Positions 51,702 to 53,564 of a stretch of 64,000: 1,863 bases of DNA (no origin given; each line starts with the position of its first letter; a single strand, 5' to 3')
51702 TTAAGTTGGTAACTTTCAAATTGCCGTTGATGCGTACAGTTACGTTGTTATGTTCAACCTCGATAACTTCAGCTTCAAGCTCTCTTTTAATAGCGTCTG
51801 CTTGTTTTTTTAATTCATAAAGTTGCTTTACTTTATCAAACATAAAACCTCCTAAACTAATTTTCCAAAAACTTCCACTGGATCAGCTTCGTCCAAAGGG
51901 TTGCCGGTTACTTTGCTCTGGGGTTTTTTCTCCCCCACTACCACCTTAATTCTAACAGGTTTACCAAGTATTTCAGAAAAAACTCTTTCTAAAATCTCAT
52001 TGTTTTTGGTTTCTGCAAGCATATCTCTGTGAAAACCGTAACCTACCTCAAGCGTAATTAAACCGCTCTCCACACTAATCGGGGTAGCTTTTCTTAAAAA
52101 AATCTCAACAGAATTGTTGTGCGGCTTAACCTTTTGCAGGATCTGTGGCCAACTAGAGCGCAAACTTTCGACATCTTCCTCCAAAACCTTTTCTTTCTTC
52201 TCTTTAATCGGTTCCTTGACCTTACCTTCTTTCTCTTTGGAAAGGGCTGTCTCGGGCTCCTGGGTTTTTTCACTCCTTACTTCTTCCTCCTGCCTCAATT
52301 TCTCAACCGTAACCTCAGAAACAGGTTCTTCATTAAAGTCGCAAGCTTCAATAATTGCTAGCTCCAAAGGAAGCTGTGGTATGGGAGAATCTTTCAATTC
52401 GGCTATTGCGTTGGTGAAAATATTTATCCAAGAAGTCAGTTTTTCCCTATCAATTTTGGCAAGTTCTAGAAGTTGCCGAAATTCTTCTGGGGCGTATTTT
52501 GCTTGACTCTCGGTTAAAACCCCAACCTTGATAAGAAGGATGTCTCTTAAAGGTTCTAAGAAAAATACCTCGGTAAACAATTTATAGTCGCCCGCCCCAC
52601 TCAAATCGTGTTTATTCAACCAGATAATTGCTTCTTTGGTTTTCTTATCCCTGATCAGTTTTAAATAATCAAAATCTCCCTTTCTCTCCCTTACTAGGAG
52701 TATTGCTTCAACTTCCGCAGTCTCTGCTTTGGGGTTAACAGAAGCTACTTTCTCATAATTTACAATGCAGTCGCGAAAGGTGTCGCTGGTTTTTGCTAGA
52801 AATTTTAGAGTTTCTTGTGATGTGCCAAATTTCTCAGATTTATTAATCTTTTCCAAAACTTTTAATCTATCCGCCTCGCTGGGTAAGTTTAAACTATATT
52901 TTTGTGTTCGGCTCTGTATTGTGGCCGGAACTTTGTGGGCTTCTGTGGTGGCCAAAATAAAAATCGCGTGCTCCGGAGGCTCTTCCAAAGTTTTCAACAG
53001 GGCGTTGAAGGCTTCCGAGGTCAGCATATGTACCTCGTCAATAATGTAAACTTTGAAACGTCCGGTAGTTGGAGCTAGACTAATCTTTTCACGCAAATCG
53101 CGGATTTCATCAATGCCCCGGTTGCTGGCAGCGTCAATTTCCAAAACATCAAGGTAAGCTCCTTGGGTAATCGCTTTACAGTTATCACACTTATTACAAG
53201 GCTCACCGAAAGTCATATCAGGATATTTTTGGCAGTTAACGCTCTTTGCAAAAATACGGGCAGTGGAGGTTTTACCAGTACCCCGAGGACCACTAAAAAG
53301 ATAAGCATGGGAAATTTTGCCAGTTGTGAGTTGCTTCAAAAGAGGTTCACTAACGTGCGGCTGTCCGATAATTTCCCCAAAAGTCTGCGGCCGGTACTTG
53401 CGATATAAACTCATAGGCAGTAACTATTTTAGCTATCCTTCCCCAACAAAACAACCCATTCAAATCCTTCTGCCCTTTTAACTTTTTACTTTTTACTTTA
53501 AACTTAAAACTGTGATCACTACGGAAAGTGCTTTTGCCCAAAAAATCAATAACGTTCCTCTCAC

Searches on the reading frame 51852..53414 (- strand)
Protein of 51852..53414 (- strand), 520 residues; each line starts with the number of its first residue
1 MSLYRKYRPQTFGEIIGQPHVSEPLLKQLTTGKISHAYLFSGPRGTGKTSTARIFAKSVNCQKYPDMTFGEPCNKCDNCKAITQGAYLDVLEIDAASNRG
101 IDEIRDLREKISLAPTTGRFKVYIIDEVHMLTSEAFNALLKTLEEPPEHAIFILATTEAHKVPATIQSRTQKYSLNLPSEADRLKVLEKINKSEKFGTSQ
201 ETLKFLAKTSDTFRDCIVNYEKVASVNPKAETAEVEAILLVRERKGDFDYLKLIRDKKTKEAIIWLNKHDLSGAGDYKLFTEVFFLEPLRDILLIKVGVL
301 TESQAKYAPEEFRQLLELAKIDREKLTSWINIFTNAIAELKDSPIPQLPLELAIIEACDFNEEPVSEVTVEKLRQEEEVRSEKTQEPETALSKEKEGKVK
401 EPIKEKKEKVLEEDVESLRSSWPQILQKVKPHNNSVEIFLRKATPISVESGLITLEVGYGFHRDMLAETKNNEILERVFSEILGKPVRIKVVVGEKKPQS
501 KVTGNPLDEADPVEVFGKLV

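Call 24: find_encoding_contigs(protein=window:51852-53414:-, flank=10000, max_places=2)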
Protein window:51852-53414:- (520 aa): 12 contigs read that carry it; 2 places shown.
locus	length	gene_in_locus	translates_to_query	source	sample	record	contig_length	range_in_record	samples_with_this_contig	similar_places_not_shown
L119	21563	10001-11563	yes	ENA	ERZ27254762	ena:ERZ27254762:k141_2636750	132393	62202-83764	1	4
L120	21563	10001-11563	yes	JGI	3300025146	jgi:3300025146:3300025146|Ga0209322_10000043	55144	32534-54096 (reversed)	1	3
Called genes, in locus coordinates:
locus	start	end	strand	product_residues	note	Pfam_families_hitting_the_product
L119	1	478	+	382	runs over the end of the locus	PF02163:Peptidase_M50, PF00595:PDZ (weak), PF04495:GRASP55_65, PF13180:PDZ_2 (weak), PF17820:PDZ_6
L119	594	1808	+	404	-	PF00587:tRNA-synt_2b, PF03129:HGTP_anticodon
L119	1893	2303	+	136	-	PF01371:Trp_repressor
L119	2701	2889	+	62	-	-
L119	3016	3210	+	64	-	PF11387:DUF2795 (faint)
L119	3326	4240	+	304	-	PF02811:PHP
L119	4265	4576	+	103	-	PF11969:DcpS_C, PF01230:HIT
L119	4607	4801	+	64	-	PF01165:Ribosomal_S21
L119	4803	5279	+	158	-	PF02130:YbeY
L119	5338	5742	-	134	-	-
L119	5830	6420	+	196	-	PF01195:Pept_tRNA_hydro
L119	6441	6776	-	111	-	-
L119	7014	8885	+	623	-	PF17757:UvrB_inter, PF02559:CarD_TRCF_RID, PF00270:DEAD, PF04851:ResIII, PF00271:Helicase_C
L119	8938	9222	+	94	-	-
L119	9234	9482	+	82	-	-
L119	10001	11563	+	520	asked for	PF13177:DNA_pol3_delta2, PF00004:AAA, PF13401:AAA_22 (faint), PF12169:DNA_pol3_gamma3 (weak), PF20964:DnaX_C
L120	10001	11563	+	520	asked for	PF13177:DNA_pol3_delta2, PF00004:AAA, PF13401:AAA_22 (faint), PF12169:DNA_pol3_gamma3 (weak), PF20964:DnaX_C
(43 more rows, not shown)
